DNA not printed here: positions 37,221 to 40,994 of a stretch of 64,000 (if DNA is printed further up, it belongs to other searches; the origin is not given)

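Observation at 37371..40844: HKD-SNF2 fusion with a CxxC-x10-CxxC insert and an unassigned ~290-aa C-terminal region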

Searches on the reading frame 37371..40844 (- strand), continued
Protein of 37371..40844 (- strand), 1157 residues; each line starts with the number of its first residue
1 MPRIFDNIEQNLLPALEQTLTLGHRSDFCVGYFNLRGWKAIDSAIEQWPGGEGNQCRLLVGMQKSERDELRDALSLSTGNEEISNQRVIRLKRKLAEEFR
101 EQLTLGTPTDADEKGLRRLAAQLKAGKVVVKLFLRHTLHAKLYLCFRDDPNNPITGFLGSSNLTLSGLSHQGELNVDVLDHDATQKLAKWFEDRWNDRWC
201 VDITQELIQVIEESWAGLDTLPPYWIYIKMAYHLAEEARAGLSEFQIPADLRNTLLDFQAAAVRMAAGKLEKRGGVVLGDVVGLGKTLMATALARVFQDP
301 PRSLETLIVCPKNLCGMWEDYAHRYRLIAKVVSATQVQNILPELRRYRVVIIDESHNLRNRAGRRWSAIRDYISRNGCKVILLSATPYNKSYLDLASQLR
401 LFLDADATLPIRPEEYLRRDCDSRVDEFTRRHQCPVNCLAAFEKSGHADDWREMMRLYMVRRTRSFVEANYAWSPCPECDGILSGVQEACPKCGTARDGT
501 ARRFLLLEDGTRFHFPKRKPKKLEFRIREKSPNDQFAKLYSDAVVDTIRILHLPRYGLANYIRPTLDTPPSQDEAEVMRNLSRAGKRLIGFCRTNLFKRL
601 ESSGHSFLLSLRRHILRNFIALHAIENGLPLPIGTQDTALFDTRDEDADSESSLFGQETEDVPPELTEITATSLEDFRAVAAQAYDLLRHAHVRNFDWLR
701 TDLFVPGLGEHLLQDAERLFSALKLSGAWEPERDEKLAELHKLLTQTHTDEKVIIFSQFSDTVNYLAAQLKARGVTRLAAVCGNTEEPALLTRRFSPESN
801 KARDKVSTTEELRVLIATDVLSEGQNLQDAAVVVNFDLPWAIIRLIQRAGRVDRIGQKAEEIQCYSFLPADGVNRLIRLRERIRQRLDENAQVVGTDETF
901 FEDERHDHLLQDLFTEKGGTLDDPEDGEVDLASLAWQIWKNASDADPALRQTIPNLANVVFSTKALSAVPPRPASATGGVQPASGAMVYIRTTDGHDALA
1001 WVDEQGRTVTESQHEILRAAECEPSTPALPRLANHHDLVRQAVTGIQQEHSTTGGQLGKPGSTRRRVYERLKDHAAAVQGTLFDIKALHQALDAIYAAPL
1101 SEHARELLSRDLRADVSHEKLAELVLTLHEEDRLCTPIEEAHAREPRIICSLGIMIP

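Call 62: predict_structure(alignment_id=A1)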
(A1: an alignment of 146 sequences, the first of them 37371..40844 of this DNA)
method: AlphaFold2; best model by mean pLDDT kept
length: 1157 residues; sequences in the alignment: 146
mean_pLDDT: 84.0   pTM: 0.81
mean pLDDT of the five models: 84.0, 81.1, 80.1, 79.4, 78.3
residues with pLDDT >= 90: 525; 70-90: 445; 50-70: 161; < 50: 26
segments of 3 or more residues with pLDDT < 50: 76-78, 645-660
pLDDT, mean of each block of 10 residues (from residue 1): 73 88 93 88 93 93 59 53 72 84 90 95 96 79 90 86 68 76 91 91 93 91 97 92 91 89 93 89 75 87 86 85 92 92 94 85 87 93 71 79 88 88 86 88 87 87 86 95 92 93 88 87 86 87 88 91 93 89 76 81 86 94 97 77 51 45 78 95 93 90 96 97 93 92 93 82 90 90 75 73 81 74 57 75 55 75 84 67 61 52 55 63 67 93 95 94 95 69 93 86 88 89 96 96 85 64 90 92 90 88 83 93 96 79 78 94
secondary structure, 60 per line:
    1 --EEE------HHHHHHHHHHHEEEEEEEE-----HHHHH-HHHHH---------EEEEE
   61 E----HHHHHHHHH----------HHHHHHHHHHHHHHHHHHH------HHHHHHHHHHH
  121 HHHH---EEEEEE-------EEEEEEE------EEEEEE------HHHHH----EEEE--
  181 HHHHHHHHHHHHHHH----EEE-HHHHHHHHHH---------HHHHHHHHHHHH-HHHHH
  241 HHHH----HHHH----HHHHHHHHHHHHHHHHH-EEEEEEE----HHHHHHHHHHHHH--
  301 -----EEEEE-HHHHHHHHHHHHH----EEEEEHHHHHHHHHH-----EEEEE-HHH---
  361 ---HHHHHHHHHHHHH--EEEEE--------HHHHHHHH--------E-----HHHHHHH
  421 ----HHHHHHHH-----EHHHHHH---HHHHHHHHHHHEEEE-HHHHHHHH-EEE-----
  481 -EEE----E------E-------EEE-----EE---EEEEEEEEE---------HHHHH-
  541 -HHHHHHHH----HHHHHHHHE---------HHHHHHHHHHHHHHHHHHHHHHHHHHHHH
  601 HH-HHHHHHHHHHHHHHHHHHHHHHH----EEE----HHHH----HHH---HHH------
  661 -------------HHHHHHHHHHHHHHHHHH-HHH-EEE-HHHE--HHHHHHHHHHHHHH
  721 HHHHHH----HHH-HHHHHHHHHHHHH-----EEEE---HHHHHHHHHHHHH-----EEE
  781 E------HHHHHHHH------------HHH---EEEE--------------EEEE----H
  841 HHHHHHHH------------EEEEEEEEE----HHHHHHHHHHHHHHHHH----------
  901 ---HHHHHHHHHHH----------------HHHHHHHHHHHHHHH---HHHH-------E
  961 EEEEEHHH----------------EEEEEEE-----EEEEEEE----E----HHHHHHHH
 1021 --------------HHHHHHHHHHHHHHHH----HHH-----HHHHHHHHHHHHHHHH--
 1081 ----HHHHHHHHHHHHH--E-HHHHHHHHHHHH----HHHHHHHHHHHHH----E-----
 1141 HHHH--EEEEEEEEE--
elements in order (helices of 4 or more, strands of 3 or more residues): E3-5 H12-22 E23-30 H36-40 H42-46 E56-61 H66-74 H85-103 H110-124 E128-133 E141-147 E154-159 H166-170 E175-178 H181-195 E200-202 H204-213 H223-234 H236-244 H249-252 H257-273 E275-281 H286-298 E306-310 H312-324 E329-333 H334-343 E349-353 H364-376 E379-383 H392-399 H414-420 H425-432 H439-444 H448-458 E459-462 H464-471 E473-475 E482-484 E504-506 E517-525 H535-539 H542-549 H554-561 H572-602 H604-626 E631-633 H638-641 H674-691 E697-699 H707-726 H735-747 E753-756 H760-772 E778-781 H788-795 E814-817 E832-835 H840-848 E861-869 H874-890 H904-914 H931-945 H949-952 E960-965 E985-991 E997-1003 H1013-1020 H1035-1050 H1063-1078 H1085-1097 H1102-1113 H1118-1130 H1141-1144 E1147-1155

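Call 66: fold_search(model_id=the predicted structure, library=pdb)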
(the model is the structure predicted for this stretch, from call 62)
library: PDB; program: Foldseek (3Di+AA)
matches with E <= 10: 1529; with E <= 0.001: 136
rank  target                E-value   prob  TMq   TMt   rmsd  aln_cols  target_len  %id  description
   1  9hwg_b                6.3e-14  1.00  0.27  0.56  12.5       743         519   16  Structure of the transcribing Pol II-TCR-RECQL5 complex (released 2025-07-16)
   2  9ca7_A                6.9e-14  1.00  0.24  0.36  35.1       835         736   16  Cryo-EM structure of human SRCAP-nucleosome complex in the fully-engaged state (composite structure) (released 2025-06-18)
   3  7oob_b                9.3e-14  1.00  0.29  0.59  12.6       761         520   17  Pol II-CSB-CSA-DDB1-UVSSA-ADPBeF3 (Structure2) (released 2021-10-13)
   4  9bz0_b                1.2e-13  1.00  0.27  0.46  12.7       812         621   16  Structure of an STK19-containing TC-NER complex (released 2024-12-25)
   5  7oo3_b                3.8e-13  1.00  0.27  0.53  13.9       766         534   17  Pol II-CSB-CSA-DDB1-UVSSA (Structure1) (released 2021-10-06)
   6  9b1e_A                7.9e-13  1.00  0.29  0.45  35.8       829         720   15  Cryo-EM structure of native SWR1 bound to nucleosome (composite structure) (released 2024-10-09)
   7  7oop_b                1.0e-12  1.00  0.27  0.53  13.3       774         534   16  Pol II-CSB-CSA-DDB1-UVSSA-PAF-SPT6 (Structure 3) (released 2021-10-06)
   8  9cab_A                1.2e-12  1.00  0.25  0.38  35.4       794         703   16  Cryo-EM structure of human SRCAP-nucleosome complex in the encounter state (composite structure) (released 2025-06-18)
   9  9b1d_A                2.5e-12  1.00  0.25  0.40  35.5       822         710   15  Cryo-EM structure of native SWR1 bound to DNA (composite structure) (released 2024-10-09)
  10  9gd3_W                3.2e-12  1.00  0.26  0.34  33.2       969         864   13  Structure of a mononucleosome bound by one copy of Chd1 with the DBD on the exit-side DNA. (released 2024-09-18)
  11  9n6h_K                3.4e-12  1.00  0.25  0.36  28.8       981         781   13  2.54 A S.cerevisiae Chd1[L886G/L889G/L891G]-nucleosome 1:1 complex (released 2025-06-11)
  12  9n6k_L                3.6e-12  1.00  0.25  0.36  29.1       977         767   12  2.88 A S.cerevisiae Chd1[L886G/L889G/L891G]-nucleosome 2:1 complex with DNA-binding domain (released 2025-06-11)
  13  8av6_G                3.8e-12  1.00  0.22  0.34  36.7       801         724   14  CryoEM structure of INO80 core nucleosome complex in closed grappler conformation (released 2022-12-14)
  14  7opd_b                4.3e-12  1.00  0.27  0.55  12.8       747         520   16  Pol II-CSB-CRL4CSA-UVSSA-SPT6-PAF (Structure 5) (released 2021-10-06)
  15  8x19_I                4.6e-12  1.00  0.27  0.36  31.4       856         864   15  Structure of nucleosome-bound SRCAP-C in the ADP-BeFx-bound state (released 2024-03-06)
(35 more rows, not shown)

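Call 80: list_cluster_members(proteins=[window:37371-40844:-, window:35973-37352:-, window:32254-35925:-])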
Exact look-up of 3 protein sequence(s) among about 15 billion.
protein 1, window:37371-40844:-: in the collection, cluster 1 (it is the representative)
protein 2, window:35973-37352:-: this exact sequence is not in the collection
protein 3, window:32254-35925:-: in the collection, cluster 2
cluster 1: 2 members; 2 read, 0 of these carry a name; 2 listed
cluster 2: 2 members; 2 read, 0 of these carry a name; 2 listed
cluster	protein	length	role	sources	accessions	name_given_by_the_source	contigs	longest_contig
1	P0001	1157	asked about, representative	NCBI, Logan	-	-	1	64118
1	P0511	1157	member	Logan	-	-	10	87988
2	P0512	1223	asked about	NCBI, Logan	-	-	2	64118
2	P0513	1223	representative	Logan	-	-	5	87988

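Call 81: find_related_loci(query=A1, collection=genome_contigs, flank=8000)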
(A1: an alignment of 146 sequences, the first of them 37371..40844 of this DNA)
Query A1 (1157 aa) in genome_contigs; peptide patterns used: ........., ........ (x = any residue, [..] = any of these).
600 stretches matched a pattern (row limit reached: there are more); 587 encode a relative of the query (tblastn E <= 1e-3); the best 80 are kept; 80 distinct loci.
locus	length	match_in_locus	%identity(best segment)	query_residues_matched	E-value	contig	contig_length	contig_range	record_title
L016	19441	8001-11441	75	1-1154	0e+0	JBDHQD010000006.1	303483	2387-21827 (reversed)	MAG: Prosthecobacter sp. isolate AS-MESO-OLR.148 NODE_38_length_303483_cov_80.173204, whole genome shotgun sequence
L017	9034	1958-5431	74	1-1154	0e+0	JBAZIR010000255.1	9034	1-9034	MAG: Verrucomicrobiia bacterium isolate SO_2017_LW4_10 scaffold_14795_c1_LW137-91_2017, whole genome shotgun sequence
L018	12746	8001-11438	72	1-1154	0e+0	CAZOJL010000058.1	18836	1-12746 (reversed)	MAG TPA_asm: uncultured Akkermansia sp. isolate SRP178699_co1_614 genome assembly, contig: NODE_3573_length_18836_cov_23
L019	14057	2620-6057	72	1-1154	0e+0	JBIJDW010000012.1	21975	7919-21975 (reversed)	MAG: Kiritimatiellia bacterium isolate ME2006-08-30D12_3300044970_group2_bin194 Rohwer_bin2526_scaffold_813_c1, whole ge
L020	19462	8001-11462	68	1-1154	0e+0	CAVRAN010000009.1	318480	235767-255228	MAG: uncultured Verrucomicrobiae bacterium isolate MFD04540.bin.1.22 genome assembly, contig: contig_3150, whole genome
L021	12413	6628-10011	60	1-1154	0e+0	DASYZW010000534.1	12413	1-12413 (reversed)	MAG TPA_asm: Verrucomicrobiia bacterium isolate SMAG_U6372 k141_892862, whole genome shotgun sequence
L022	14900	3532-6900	60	1-1154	0e+0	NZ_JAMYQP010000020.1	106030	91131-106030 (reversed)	Mesorhizobium sp. M0587 M0587_contig00020, whole genome shotgun sequence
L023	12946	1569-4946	60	1-1157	0e+0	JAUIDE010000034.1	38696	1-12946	MAG: Alphaproteobacteria bacterium isolate 7_bin.58 NODE_1297_length_38696_cov_1.086857, whole genome shotgun sequence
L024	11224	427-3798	59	1-1154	0e+0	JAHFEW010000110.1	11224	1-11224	MAG: Nitrospira sp. isolate nzgw278 NODE_2521_length_11225_cov_13.296110, whole genome shotgun sequence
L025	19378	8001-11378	58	1-1154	0e+0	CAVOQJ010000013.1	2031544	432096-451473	MAG: Blastocatellia bacterium isolate MFD09848.bin.2.92 genome assembly, contig: contig_280, whole genome shotgun sequen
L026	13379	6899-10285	58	1-1154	0e+0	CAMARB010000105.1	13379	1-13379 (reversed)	MAG: Chthoniobacter flavus isolate MaE-09apr19-178 genome assembly, contig: MaE-09apr19-C6967, whole genome shotgun sequ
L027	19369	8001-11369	58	1-1154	0e+0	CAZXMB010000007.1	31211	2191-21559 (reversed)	MAG TPA_asm: uncultured Syntrophaceae bacterium isolate SRP098346_co1_431 genome assembly, contig: NODE_1005_length_3121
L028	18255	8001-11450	59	1-1155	0e+0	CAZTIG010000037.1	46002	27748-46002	MAG TPA_asm: uncultured Chloroflexia bacterium isolate binchicken_co26_208 genome assembly, contig: NODE_1233_length_460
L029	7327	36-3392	58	1-1154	0e+0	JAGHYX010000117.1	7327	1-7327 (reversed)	MAG: Chloroflexota bacterium isolate 629B.23 NODE_2060_length_7354_cov_24.987533, whole genome shotgun sequence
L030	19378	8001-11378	58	1-1155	0e+0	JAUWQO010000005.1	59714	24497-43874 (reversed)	MAG: Desulfobacterales bacterium isolate CSMAG_2504 CSMAG_2504_k141_76098_length_59714_cov_25.9828, whole genome shotgun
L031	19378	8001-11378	57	1-1157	0e+0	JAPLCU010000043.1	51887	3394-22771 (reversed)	MAG: Armatimonadota bacterium isolate LacPavin_0920_SED3_MAG_51_14 LacPavin_0920_SED3_scaffold_2264310, whole genome sho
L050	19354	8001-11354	56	1-1157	0e+0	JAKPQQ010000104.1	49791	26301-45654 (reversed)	MAG: Fibrobacterota bacterium isolate JPNA_maxbin.212 k141_687044, whole genome shotgun sequence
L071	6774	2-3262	56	38-1157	0e+0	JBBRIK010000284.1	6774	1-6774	MAG: Gemmatales bacterium isolate Co_metawrap_2780 Cmw_2780_k141_24661743_length_6774_cov_5.9970, whole genome shotgun s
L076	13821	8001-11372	55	1-1157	0e+0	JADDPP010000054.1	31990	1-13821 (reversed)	MAG: Rubrobacter sp. isolate LC5_2 AB19_LC5_200_length_32003_cov_62, whole genome shotgun sequence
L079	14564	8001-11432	55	1-1157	0e+0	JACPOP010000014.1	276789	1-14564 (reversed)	MAG: Chloroflexi bacterium isolate NC_groundwater_604_Pr5_B-0.1um_68_17 alan_book_18_scaffold_132604, whole genome shotg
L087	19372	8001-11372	55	1-1157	0e+0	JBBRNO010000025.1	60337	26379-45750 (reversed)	MAG: Bryobacterales bacterium isolate La1_metabat2.173 LA1C_B2.173_k141_881653L_60337_cov_26.9289, whole genome shotgun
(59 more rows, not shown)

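Call 98: search_protein_families(library=pfam, proteins=[L030:14714-15346:+], max_evalue=0.01)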
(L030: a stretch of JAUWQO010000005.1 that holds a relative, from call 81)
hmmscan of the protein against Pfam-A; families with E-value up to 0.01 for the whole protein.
L030:14714-15346:+ (211 aa): 1 family
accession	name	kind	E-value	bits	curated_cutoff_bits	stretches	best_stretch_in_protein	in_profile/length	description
PF02481.21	DNA_processg_A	-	1.9e-14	53.8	29.6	1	8-195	12-207/212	DNA recombination-mediator protein A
